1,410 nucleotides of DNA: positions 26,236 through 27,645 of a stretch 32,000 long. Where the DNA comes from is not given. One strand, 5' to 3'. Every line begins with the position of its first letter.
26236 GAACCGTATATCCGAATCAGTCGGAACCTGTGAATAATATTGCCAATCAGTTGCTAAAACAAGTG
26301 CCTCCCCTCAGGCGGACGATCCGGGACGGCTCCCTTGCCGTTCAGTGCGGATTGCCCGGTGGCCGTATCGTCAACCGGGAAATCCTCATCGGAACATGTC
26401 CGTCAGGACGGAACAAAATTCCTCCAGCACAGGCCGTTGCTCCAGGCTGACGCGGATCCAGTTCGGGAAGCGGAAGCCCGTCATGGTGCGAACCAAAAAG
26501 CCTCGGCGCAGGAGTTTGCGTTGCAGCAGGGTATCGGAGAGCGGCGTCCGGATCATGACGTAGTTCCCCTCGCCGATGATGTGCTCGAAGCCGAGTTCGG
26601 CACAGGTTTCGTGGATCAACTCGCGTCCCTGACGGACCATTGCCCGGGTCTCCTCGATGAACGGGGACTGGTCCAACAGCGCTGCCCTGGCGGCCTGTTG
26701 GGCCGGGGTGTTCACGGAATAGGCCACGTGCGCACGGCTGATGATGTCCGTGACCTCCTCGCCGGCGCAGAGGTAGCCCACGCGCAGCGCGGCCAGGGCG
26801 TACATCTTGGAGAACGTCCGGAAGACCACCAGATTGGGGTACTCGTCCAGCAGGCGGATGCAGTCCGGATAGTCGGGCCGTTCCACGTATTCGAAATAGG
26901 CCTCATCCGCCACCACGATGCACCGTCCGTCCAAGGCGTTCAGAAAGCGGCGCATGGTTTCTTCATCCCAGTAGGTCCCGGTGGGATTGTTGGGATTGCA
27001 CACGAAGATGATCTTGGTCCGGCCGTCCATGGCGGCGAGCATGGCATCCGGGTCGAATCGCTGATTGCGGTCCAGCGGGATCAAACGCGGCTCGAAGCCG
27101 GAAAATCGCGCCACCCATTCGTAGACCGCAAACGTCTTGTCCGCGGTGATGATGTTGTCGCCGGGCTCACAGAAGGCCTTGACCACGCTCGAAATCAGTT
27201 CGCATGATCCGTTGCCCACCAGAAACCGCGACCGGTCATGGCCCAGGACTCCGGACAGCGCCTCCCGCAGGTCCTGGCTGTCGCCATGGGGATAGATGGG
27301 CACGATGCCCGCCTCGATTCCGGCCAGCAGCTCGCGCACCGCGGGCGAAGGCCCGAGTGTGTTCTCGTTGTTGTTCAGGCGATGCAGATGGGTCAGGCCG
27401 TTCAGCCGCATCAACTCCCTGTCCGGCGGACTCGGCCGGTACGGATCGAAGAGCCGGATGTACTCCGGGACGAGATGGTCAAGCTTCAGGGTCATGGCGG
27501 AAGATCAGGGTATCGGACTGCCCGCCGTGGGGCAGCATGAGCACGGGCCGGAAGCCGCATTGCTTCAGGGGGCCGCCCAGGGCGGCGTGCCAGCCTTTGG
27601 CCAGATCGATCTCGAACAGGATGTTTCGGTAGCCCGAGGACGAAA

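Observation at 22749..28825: Uncharacterised five-gene cluster: PP-loop and E1/ThiF adenylating enzymes with two paralogous multi-GNAT proteins and an aminotransferase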

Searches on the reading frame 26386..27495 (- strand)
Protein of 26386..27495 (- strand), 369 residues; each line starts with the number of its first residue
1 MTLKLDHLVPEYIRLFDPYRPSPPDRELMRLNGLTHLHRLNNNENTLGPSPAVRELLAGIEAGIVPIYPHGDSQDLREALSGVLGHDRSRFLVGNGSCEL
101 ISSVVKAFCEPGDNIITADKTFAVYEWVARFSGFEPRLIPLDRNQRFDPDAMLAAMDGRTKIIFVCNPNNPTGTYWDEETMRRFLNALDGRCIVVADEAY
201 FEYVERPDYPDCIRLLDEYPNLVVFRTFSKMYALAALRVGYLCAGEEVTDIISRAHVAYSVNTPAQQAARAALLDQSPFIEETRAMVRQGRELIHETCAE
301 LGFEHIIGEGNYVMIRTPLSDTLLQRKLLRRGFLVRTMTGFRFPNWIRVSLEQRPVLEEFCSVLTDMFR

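Call 3: search_protein_families(library=pfam, proteins=[window:26386-27495:-], max_evalue=0.1)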
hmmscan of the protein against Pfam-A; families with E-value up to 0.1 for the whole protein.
window:26386-27495:- (369 aa): 4 families
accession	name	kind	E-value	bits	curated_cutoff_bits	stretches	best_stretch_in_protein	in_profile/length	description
PF00155.27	Aminotran_1_2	-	3.4e-55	188.1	19.7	1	39-363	5-360/361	Aminotransferase class I and II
PF00266.25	Aminotran_5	-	8.1e-06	25.5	21.5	1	97-199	70-177/371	Aminotransferase class-V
PF01053.26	Cys_Met_Meta_PP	-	0.001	18.1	27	1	101-199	80-175/381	Cys/Met metabolism PLP-dependent enzyme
PF04864.19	Alliinase_C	-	0.034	13.5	22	1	90-241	67-205/363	Allinase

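Call 4: search_protein_families(library=ncbifam, proteins=[window:26386-27495:-], max_evalue=0.1)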
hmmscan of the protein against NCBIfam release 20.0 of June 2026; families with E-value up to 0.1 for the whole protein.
window:26386-27495:- (369 aa): 77 families (the best 25 are shown)
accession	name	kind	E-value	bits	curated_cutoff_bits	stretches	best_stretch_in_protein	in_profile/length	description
TIGR01141.1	hisC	equivalog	6.4e-82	275.2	276.55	1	13-357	4-339/349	histidinol-phosphate transaminase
NF002878.0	PRK03321.1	subfamily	1.9e-73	247.2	374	1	38-355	25-336/352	histidinol-phosphate transaminase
NF003496.0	PRK05166.1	equivalog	4.3e-67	226.5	540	1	8-363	9-365/373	histidinol-phosphate transaminase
NF002877.0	PRK03317.1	equivalog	9.1e-52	176.1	409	1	38-365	34-364/374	histidinol-phosphate transaminase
TIGR01140.1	L_thr_O3P_dcar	equivalog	2.3e-51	174.9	290.55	1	64-360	41-326/331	threonine-phosphate decarboxylase CobD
NF006014.0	PRK08153.1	equivalog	1.1e-47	162.7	510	1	31-365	29-361/370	pyridoxal phosphate-dependent aminotransferase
NF006580.0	PRK09105.1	subfamily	9.1e-46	156.4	444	1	39-367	50-370/375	pyridoxal phosphate-dependent aminotransferase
NF002726.0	PRK02610.1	equivalog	4.8e-39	134.3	391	1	16-340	12-346/374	histidinol-phosphate transaminase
NF051461.1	pyoverd_PtaA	equivalog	8.9e-39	133.2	500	1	39-364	38-356/359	pyoverdine biosynthesis transaminase PtaA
NF004870.0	PRK06225.1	equivalog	1e-33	116.6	351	1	36-367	29-373/380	pyridoxal phosphate-dependent aminotransferase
NF041364.1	GntC_guanitoxin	equivalog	6.6e-33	114.1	415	1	74-351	40-339/356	guanitoxin biosynthesis PLP-dependent (S)-gamma-hydroxy-L-arginine cyclodehydratase GntC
NF006225.0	PRK08354.1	equivalog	1.4e-31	110.1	288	1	112-367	83-315/318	putative aminotransferase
NF005915.1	PRK07908.1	equivalog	6.2e-29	101.4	360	1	66-364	42-331/332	Rv2231c family histidinol phosphate aminotransferase CobC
NF041091.1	asp_aminotase_Arch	equivalog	6.2e-29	101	550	1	89-350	88-356/376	aspartate aminotransferase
NF053748.1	bifunc_CobBC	exception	5.7e-26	91.1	950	1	66-361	508-793/797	bifunctional hydrogenobyrinic acid a,c-diamide synthase/histidinol phosphate aminotransferase CobBC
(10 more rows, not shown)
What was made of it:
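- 26386..27495 (-): Gene 2 (369 aa): HisC-family class I/II PLP aminotransferase. Its start overlaps the end of gene 1 by 17 nt. PF00155 at 3.4e-55; TIGR01141 at 275.2 bits against a 276.55 cutoff (calls 3, 4).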

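Call 66: search_protein_families(library=padloc, proteins=[window:26386-27495:-], max_evalue=0.01)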
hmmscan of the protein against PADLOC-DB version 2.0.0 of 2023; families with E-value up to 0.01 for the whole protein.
window:26386-27495:- (369 aa): 0 families
